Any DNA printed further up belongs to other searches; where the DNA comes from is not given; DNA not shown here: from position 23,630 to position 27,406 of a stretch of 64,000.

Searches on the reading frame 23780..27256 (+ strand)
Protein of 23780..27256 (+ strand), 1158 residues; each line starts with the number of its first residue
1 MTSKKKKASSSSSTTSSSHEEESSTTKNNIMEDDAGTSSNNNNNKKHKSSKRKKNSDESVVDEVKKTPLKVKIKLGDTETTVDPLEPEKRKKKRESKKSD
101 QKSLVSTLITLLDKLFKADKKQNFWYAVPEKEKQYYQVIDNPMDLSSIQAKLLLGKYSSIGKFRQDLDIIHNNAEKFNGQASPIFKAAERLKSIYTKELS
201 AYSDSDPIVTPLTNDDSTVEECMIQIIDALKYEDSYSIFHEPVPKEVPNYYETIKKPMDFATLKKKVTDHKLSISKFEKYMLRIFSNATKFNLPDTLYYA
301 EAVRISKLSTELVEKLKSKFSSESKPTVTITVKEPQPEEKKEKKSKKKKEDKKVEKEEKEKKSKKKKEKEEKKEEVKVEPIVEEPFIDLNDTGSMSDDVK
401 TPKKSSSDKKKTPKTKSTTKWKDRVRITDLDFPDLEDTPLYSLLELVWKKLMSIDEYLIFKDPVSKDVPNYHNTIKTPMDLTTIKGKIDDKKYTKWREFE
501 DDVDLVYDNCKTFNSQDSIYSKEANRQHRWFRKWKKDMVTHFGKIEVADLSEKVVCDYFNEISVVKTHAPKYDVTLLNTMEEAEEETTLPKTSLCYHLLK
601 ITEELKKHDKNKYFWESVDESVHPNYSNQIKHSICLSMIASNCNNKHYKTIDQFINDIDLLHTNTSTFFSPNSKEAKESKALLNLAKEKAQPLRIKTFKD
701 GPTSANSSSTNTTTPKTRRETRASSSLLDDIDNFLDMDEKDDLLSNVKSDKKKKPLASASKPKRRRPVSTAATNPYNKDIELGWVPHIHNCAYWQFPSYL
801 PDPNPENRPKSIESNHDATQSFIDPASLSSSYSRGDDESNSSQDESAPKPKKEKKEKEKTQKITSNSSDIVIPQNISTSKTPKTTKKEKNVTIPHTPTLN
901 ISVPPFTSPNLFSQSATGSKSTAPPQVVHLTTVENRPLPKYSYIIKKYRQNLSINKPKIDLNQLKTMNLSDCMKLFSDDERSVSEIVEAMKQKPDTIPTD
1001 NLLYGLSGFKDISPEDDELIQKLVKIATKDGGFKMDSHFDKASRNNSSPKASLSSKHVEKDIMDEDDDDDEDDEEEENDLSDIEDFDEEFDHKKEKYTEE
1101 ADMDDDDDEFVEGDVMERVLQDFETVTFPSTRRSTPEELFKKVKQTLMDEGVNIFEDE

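Call 37: search_protein_families(library=pfam, proteins=[window:23780-27256:+], max_evalue=0.01)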
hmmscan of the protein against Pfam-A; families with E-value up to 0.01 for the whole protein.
window:23780-27256:+ (1158 aa): 1 family
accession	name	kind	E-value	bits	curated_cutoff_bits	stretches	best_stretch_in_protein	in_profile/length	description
PF00439.30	Bromodomain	-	1.2e-73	243.6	21.7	4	447-525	4-83/84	Bromodomain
